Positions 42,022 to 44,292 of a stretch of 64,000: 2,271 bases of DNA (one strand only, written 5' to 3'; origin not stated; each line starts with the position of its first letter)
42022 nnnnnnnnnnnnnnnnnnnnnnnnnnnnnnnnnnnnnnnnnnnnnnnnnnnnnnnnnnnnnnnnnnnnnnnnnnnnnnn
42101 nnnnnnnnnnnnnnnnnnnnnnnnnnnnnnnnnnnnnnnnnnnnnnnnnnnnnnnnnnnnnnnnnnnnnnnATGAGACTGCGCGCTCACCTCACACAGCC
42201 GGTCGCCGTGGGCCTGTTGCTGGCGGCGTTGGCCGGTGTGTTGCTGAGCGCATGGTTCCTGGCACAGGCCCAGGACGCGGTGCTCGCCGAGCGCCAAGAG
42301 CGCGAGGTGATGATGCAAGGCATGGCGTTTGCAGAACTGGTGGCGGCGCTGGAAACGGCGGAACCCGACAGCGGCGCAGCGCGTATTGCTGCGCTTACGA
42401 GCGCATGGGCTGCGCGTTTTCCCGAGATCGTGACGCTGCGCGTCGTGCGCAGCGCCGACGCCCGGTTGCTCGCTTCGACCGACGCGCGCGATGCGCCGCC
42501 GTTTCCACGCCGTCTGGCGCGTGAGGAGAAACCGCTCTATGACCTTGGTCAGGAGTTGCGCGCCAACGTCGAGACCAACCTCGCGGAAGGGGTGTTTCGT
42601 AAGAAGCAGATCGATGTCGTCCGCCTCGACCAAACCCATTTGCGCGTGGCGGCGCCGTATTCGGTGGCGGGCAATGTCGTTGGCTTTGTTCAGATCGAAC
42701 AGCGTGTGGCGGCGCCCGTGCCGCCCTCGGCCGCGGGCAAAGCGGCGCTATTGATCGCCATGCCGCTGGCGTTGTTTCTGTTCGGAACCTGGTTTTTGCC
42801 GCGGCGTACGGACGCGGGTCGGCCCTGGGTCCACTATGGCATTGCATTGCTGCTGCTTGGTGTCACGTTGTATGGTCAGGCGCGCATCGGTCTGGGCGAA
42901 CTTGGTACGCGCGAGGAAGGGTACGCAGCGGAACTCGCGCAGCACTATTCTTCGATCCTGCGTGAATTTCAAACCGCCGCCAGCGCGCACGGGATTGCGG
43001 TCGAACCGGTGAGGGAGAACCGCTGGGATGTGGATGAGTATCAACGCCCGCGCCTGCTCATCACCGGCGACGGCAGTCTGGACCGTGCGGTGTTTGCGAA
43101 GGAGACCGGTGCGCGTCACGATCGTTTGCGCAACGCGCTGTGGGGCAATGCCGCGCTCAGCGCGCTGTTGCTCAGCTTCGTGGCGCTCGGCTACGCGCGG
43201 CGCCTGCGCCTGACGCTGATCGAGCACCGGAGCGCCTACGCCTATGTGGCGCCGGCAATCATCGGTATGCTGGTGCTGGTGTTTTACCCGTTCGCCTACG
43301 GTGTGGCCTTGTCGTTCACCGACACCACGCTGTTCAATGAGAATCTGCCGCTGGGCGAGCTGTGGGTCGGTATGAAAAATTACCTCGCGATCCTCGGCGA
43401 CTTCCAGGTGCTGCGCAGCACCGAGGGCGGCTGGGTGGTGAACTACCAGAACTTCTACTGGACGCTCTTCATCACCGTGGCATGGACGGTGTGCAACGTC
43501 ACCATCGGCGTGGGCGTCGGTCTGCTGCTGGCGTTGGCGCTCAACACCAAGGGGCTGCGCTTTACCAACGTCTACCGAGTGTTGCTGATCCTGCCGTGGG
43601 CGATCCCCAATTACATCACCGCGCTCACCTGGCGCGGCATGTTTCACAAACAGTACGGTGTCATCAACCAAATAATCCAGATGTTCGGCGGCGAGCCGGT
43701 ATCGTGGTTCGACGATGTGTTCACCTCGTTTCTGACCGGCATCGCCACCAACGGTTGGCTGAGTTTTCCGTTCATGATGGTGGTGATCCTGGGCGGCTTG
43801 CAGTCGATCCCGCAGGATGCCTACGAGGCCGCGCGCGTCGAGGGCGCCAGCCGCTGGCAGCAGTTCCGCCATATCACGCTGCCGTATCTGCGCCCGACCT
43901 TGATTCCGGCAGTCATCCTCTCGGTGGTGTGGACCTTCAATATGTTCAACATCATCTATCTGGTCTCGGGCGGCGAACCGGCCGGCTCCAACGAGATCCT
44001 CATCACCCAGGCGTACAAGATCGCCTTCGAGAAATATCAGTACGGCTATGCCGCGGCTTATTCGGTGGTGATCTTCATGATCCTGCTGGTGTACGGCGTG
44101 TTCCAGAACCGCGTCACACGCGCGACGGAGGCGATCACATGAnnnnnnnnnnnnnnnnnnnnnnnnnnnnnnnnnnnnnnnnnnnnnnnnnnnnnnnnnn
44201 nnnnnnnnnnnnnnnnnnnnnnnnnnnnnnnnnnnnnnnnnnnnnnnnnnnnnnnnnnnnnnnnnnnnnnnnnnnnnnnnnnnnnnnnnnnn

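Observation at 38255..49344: Alpha-glucan utilisation locus extended by a paralog/beta-barrel/paralog module of unknown family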

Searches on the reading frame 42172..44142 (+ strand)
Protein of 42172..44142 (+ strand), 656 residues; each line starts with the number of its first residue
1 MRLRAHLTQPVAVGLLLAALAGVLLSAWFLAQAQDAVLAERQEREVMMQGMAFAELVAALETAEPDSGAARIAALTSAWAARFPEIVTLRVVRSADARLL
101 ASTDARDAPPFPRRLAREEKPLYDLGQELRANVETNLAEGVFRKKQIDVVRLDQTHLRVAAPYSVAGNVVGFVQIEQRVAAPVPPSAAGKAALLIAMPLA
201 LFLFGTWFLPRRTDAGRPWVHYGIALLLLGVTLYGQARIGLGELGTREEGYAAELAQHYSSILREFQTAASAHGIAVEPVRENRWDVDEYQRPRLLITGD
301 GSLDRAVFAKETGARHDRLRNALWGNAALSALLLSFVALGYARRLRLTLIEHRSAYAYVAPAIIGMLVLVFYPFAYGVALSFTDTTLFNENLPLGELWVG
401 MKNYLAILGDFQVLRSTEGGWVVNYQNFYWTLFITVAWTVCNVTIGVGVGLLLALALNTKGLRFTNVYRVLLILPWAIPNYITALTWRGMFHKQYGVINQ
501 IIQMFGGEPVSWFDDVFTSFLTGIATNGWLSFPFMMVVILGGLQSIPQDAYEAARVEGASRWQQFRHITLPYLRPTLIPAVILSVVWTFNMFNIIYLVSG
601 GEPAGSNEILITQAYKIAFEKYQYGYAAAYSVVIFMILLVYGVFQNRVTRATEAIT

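Call 4: search_protein_families(library=pfam, proteins=[window:42172-44142:+], max_evalue=0.01)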
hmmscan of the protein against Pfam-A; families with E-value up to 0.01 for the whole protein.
window:42172-44142:+ (656 aa): 1 family
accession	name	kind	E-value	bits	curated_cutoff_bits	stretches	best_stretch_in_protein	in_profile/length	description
PF00528.27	BPD_transp_1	-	6.1e-24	85.2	26.4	1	446-649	1-179/184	Binding-protein-dependent transport system inner membrane component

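Call 5: search_protein_families(library=ncbifam, proteins=[window:42172-44142:+], max_evalue=1)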
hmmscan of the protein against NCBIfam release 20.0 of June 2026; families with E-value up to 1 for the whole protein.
window:42172-44142:+ (656 aa): 37 families (the best 25 are shown)
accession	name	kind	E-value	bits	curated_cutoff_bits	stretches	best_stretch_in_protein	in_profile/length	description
NF008232.0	PRK10999.1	equivalog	1.3e-50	172.7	392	2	398-651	264-517/520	maltose ABC transporter permease MalF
NF040931.1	ABC_arch_GlcT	equivalog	1.7e-19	70.5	360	1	360-638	3-260/278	glucose ABC transporter permease GlcT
NF007852.0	PRK10561.1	equivalog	9.3e-19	68.4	335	1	355-648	14-287/295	sn-glycerol-3-phosphate ABC transporter permease UgpA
TIGR00969.1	3a0106s02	subfamily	3.8e-16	59.4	240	1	428-645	59-266/272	sulfate ABC transporter permease subunit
TIGR03262.1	PhnU2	equivalog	2.5e-15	56.1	593.25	1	426-649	50-257/546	putative 2-aminoethylphosphonate ABC transporter permease subunit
TIGR02139.1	permease_CysT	equivalog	4.5e-14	52.7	246.1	1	431-648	51-258/265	sulfate ABC transporter permease subunit CysT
TIGR02141.1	modB_ABC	equivalog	2.9e-13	50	182.6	1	434-640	2-197/208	molybdate ABC transporter permease subunit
NF008208.0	PRK10971.1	equivalog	6.4e-12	45.5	415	1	440-649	69-271/277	sulfate/thiosulfate ABC transporter permease CysT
TIGR01581.1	Mo_ABC_porter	hypoth_equivalog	7.7e-12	45.2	210.3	1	432-638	23-219/225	ABC transporter permease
NF011624.0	PRK15050.1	equivalog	1e-11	44.5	247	1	354-652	23-290/297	2-aminoethylphosphonate ABC transporter permease subunit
TIGR02140.1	permease_CysW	equivalog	1.2e-09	38.1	329.1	1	429-645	46-252/261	sulfate ABC transporter permease subunit CysW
NF007044.0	PRK09497.1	equivalog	6.5e-09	35.6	348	1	431-645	68-273/285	spermidine/putrescine ABC transporter permease PotB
NF006951.0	PRK09433.1-2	equivalog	2.1e-08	33.3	788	1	528-650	147-266/535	thiamine/thiamine pyrophosphate ABC transporter permease ThiP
NF006955.0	PRK09433.2-3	equivalog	2.9e-08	32.8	801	1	431-640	57-258/543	thiamine/thiamine pyrophosphate ABC transporter permease ThiP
NF006952.0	PRK09433.1-3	equivalog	4.8e-08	32.3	679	1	444-642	70-263/534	thiamine/thiamine pyrophosphate ABC transporter permease ThiP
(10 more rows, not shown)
